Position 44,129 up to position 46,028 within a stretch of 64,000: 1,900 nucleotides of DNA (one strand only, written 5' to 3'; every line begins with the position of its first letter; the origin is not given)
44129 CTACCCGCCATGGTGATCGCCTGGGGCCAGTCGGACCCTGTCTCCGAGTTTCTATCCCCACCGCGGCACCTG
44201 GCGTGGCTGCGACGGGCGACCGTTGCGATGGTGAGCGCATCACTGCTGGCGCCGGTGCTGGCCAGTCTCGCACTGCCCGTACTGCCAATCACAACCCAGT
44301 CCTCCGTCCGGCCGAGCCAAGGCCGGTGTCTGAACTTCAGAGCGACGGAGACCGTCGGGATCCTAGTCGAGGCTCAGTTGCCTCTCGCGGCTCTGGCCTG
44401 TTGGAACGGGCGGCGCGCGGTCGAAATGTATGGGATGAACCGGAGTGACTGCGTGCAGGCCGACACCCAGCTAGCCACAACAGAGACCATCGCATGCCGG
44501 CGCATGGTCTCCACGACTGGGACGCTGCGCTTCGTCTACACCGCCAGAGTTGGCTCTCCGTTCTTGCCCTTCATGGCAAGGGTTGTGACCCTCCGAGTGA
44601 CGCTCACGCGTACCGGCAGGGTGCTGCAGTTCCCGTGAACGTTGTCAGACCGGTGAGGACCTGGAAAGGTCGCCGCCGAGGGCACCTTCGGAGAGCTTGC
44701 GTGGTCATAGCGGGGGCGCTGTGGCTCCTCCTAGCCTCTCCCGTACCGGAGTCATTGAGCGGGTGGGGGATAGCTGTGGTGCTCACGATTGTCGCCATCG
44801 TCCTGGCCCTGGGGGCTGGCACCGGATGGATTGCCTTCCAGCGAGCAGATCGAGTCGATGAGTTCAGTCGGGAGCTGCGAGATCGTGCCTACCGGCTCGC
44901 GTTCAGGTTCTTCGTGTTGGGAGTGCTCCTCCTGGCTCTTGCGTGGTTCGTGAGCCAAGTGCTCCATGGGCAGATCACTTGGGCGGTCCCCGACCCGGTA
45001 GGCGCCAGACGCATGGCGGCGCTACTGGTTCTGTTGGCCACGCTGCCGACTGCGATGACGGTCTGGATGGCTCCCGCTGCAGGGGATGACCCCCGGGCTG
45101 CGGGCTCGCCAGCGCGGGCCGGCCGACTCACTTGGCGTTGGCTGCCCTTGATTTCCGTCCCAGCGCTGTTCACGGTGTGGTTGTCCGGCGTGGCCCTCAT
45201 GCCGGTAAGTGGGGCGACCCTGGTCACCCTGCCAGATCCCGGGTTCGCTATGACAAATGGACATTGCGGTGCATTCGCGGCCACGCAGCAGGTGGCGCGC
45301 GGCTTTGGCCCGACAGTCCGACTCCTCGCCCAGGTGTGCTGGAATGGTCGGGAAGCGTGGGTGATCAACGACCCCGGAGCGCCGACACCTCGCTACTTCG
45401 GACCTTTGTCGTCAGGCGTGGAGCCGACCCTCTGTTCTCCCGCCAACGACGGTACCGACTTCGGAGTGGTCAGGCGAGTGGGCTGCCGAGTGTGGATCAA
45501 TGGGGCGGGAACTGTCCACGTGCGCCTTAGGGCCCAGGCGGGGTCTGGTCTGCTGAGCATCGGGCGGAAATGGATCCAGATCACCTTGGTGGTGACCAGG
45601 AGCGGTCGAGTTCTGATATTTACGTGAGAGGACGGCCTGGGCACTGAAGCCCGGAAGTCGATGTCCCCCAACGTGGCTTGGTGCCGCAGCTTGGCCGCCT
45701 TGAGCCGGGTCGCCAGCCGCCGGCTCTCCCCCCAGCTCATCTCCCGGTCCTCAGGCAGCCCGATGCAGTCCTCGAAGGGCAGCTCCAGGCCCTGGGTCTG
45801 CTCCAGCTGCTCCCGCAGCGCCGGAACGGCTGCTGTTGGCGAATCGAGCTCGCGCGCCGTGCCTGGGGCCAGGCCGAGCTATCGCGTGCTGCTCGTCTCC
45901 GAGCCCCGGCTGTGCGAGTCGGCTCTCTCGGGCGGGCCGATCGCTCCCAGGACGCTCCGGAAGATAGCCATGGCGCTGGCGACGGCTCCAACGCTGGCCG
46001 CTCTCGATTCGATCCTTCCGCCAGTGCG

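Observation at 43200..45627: XRE-regulated operon of two paralogous polytopic membrane proteins with overlapping GTGA junctions inside the element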

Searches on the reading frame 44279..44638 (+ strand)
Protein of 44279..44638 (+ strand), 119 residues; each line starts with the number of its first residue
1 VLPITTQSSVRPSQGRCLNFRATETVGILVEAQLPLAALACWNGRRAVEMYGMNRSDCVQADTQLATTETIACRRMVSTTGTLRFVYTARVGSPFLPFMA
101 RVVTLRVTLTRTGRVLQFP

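Call 57: predict_structure(alignment_id=A4)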
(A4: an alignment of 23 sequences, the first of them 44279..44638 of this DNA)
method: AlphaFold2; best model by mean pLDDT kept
length: 119 residues; sequences in the alignment: 23
mean_pLDDT: 90.5   pTM: 0.79
mean pLDDT of the five models: 90.5, 89.9, 88.0, 81.5, 76.2
residues with pLDDT >= 90: 80; 70-90: 36; 50-70: 3; < 50: 0
segments of 3 or more residues with pLDDT < 50: none
pLDDT, mean of each block of 10 residues (from residue 1): 89 95 88 91 96 78 86 94 94 86 94 93
secondary structure, 60 per line:
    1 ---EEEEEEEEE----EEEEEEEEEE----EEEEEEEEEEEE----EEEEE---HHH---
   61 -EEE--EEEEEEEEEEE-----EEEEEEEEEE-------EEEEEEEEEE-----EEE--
elements in order: E4-12 E17-26 E31-42 E47-51 E62-64 E67-77 E83-92 E100-109 E115-117

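Call 61: fold_search(model_id=the predicted structure, library=pdb)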
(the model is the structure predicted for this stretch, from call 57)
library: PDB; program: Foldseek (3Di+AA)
matches with E <= 10: 690; with E <= 0.001: 0
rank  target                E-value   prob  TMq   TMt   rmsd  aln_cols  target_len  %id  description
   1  9m0e_A                1.2e-01  0.51  0.32  0.05  17.3       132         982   15  Enhancing the synthesis efficiency of galacto-oligosaccharides of a beta-galactosidase from Paenibacillus barengoltzii (released 2025-04-23)
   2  7wb4_n                2.1e-01  0.41  0.34  0.07  12.2       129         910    8  Cryo-EM structure of the NR subunit from X. laevis NPC (released 2022-03-02)
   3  7wb4_N                2.1e-01  0.41  0.34  0.06  12.2       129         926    8  Cryo-EM structure of the NR subunit from X. laevis NPC (released 2022-03-02)
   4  4zjm_C                2.1e-01  0.12  0.20  0.21  12.3       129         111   12  Crystal Structure of Mycobacterium tuberculosis LpqH (Rv3763) (released 2015-05-13)
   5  3zfz_A                2.7e-01  0.51  0.33  0.08  22.6        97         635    9  Crystal structure of ceftaroline acyl-PBP2a from MRSA with non- covalently bound ceftaroline and muramic acid at allos (released 2013-10-09)
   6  8ow1_P                3.0e-01  0.16  0.30  0.15  24.6       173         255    8  Cryo-EM structure of the yeast Inner kinetochore bound to a CENP-A nucleosome. (released 2023-08-09)
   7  8s7l_A                3.1e-01  0.25  0.26  0.15  23.2       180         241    8  Crystal structure of a double mutant of VirB8-like OrfG central and C-terminal domains of Streptococcus thermophilus I (released 2025-03-12)
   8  6ndv                  3.1e-01  0.11  0.22  0.17  15.4       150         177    5  FlgE D2 domain K336A mutant (released 2019-08-21)
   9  6q50                  3.1e-01  0.11  0.23  0.12  17.9       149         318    7  Structure of MPT-4, a mannose phosphorylase from Leishmania mexicana, in complex with phosphate ion (released 2019-09-25)
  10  6ndw                  3.5e-01  0.11  0.22  0.17  15.4       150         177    5  Crystal structure of the wild type D2 domain (A168-T344) of the flagellar hook protein FlgE from Treponema denticola (released 2019-08-14)
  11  5grs_A                3.7e-01  0.23  0.27  0.11  12.5       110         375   12  Complex structure of the fission yeast SREBP-SCAP binding domains (released 2016-12-14)
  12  6byp_B                3.9e-01  0.47  0.36  0.12  10.2       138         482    8  Structure of PL24 family Polysaccharide lyase-LOR107 (released 2018-02-07)
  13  6h5o_A                4.1e-01  0.44  0.33  0.09  22.9        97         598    6  Crystal structure of PBP2a from MRSA in complex with piperacillin at active site. (released 2019-08-14)
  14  4bl3_B                4.1e-01  0.44  0.34  0.08  22.9        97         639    8  Crystal structure of PBP2a clinical mutant N146K from MRSA (released 2014-05-21)
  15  8f3o                  4.3e-01  0.25  0.34  0.08  22.8       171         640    8  Crystal structure of Penicillin Binding Protein 5 (PBP5) R464A variant apo form from Enterococcus faecium (released 2023-07-05)
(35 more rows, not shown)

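Call 91: fold_search(model_id=the predicted structure, library=viral)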
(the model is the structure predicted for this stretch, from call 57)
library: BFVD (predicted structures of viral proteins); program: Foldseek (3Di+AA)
matches with E <= 10: 762; with E <= 0.001: 0
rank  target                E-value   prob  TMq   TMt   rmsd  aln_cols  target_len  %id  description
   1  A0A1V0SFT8            1.9e-02  0.85  0.28  0.28   9.9       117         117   13  Uncharacterized protein [Hokovirus HKV1]
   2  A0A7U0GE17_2          6.7e-02  0.30  0.28  0.04  18.1       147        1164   14  (no name in the UniProt tables at hand)
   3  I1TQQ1                1.1e-01  0.35  0.26  0.10  10.9       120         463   12  (no name in the UniProt tables at hand)
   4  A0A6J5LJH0            1.2e-01  0.33  0.28  0.19  23.1       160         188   11  Uncharacterized protein [uncultured Caudovirales phage]
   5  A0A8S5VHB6            1.6e-01  0.38  0.31  0.16  17.1       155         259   10  Uncharacterized protein [Myoviridae sp. ctkfK18]
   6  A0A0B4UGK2            1.6e-01  0.28  0.30  0.19   9.3       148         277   10  (no name in the UniProt tables at hand)
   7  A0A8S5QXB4            1.6e-01  0.09  0.17  0.11  18.8       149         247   11  Uncharacterized protein [Siphoviridae sp. ctcuE16]
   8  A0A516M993            1.6e-01  0.21  0.26  0.13  18.9       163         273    4  (no name in the UniProt tables at hand)
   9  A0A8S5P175            1.6e-01  0.18  0.27  0.13  16.9       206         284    9  Uncharacterized protein [Myoviridae sp. ctLnO19]
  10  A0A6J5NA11            1.8e-01  0.33  0.31  0.06  15.5       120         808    8  Uncharacterized protein [uncultured Caudovirales phage]
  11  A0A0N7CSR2            2.4e-01  0.13  0.24  0.08  17.1       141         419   11  LEF-3 [Buzura suppressaria nuclear polyhedrosis virus]
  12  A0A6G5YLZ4            2.5e-01  0.13  0.23  0.07  15.8       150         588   10  (no name in the UniProt tables at hand)
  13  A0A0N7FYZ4            2.8e-01  0.12  0.23  0.14  14.4       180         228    8  (no name in the UniProt tables at hand)
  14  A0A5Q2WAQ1            3.4e-01  0.18  0.20  0.07  15.8       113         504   11  (no name in the UniProt tables at hand)
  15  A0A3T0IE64            3.6e-01  0.15  0.25  0.08  13.2       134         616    6  (no name in the UniProt tables at hand)
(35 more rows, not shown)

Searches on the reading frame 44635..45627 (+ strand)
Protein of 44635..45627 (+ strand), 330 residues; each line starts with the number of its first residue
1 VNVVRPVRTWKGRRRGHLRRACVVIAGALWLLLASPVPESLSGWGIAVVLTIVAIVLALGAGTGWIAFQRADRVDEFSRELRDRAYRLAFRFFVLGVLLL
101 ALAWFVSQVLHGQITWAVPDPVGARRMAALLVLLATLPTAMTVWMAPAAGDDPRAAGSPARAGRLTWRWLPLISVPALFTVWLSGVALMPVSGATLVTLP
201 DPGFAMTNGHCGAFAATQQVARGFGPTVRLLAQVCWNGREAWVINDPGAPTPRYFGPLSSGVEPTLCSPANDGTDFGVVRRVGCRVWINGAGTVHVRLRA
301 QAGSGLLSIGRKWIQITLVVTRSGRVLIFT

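Call 3: search_protein_families(library=pfam, proteins=[window:44635-45627:+], max_evalue=1)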
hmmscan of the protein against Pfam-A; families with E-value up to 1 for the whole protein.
window:44635-45627:+ (330 aa): 1 family
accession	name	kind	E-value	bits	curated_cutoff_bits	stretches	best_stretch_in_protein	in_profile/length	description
PF20064.4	DUF6463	-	0.16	12.3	26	1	170-198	78-106/119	Family of unknown function (DUF6463)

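Call 4: search_protein_families(library=ncbifam, proteins=[window:44635-45627:+], max_evalue=1)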
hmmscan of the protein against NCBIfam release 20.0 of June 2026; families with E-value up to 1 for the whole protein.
window:44635-45627:+ (330 aa): 2 families
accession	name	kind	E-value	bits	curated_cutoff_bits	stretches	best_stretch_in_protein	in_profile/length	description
NF008493.0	PRK11404.1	equivalog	0.022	13.3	806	1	95-144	260-306/483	PTS fructose-like transporter subunit IIBC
NF007800.0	PRK10506.1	equivalog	0.38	10.5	158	1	47-83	17-52/163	prepilin peptidase-dependent protein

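Call 19: find_homologous_proteins(query=window:44635-45627:+, max_evalue=0.001)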
Query window:44635-45627:+ (330 aa): 11 proteins with E <= 0.001 among 8000 candidates.
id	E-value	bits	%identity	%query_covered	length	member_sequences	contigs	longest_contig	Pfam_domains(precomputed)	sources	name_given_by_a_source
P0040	2.6e-189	647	95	93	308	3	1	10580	-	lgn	-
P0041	3.5e-172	590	83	98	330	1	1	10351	-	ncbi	ncbi:MAG: hypothetical protein ACYDD0_01780 [Candidatus Dormibacteria bacterium]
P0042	5.1e-171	587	86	90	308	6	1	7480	-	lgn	-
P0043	9.7e-169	579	86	89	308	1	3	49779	-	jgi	jgi:hypothetical protein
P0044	5.1e-164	564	80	98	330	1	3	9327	-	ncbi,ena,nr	ncbi:MAG: hypothetical protein M0027_06335 [Candidatus Dormibacteraeota bacterium]|nr:hypothetical p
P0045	4.0e-157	541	79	95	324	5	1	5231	-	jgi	jgi:hypothetical protein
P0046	4.4e-147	508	76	90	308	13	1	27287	-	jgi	jgi:hypothetical protein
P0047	3.7e-143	495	71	93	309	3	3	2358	-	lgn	-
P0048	1.2e-88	316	82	57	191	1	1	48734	-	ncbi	ncbi:MAG: hypothetical protein ACYDC5_02930 [Candidatus Dormibacteria bacterium]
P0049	3.9e-65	238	43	90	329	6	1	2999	-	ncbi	-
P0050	4.6e-9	54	27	81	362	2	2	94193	-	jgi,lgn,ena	-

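Call 40: find_encoding_contigs(protein=P0050, flank=8000, max_places=2)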
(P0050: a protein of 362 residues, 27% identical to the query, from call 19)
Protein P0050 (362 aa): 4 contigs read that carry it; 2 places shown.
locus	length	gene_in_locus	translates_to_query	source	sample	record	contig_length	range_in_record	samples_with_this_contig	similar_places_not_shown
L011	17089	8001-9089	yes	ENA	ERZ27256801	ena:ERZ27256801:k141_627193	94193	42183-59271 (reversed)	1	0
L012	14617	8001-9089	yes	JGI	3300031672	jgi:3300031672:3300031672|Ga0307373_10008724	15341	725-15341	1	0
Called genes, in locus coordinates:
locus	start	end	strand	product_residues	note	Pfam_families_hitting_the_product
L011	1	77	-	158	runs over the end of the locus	-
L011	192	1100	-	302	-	PF00106:adh_short, PF08659:KR (weak), PF13561:adh_short_C2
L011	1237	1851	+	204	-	PF00440:TetR_N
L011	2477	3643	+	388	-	PF21036:EryCIII-like_N (weak), PF00201:UDPGT, PF06722:EryCIII-like_C, PF04101:Glyco_tran_28_C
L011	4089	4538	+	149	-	-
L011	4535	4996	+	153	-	PF00127:Copper-bind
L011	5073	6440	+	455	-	PF05496:RuvB_N, PF01078:Mg_chelatase (faint), PF13173:AAA_14 (weak), PF13401:AAA_22 (faint), PF14532:Sigma54_activ_2 (weak), PF00004:AAA, PF16193:AAA_assoc_2, PF12002:MgsA_C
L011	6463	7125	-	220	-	PF01386:Ribosomal_L25p, PF14693:Ribosomal_TL5_C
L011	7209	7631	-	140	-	PF02310:B12-binding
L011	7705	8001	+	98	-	PF01381:HTH_3, PF13560:HTH_31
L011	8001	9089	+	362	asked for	-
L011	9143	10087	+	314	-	-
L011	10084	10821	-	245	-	PF00152:tRNA-synt_2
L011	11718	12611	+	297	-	PF03747:ADP_ribosyl_GH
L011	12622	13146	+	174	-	PF05991:NYN_YacP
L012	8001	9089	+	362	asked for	-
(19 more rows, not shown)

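Call 67: search_protein_families(library=padloc, proteins=[window:44635-45627:+], max_evalue=0.01)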
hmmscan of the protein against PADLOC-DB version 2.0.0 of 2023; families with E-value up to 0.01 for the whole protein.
window:44635-45627:+ (330 aa): 0 families

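Call 68: search_protein_families(library=phrogs, proteins=[window:44635-45627:+], max_evalue=0.01)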
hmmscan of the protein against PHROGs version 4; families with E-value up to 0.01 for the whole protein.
window:44635-45627:+ (330 aa): 0 families

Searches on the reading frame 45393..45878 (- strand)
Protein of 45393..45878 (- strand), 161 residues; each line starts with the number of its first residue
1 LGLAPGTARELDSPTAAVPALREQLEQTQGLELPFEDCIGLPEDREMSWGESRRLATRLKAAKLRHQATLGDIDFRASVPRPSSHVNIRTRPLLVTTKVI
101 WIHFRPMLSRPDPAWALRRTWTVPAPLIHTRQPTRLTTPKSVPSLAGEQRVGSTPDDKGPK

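Call 12: search_protein_families(library=pfam, proteins=[window:45393-45878:-], max_evalue=0.01)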
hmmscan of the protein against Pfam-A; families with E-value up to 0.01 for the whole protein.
window:45393-45878:- (161 aa): 1 family
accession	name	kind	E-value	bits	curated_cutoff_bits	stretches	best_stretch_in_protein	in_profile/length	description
PF01695.23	IstB_IS21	-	4.2e-06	26.9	24.1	1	19-78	13-72/238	IstB-like ATP binding protein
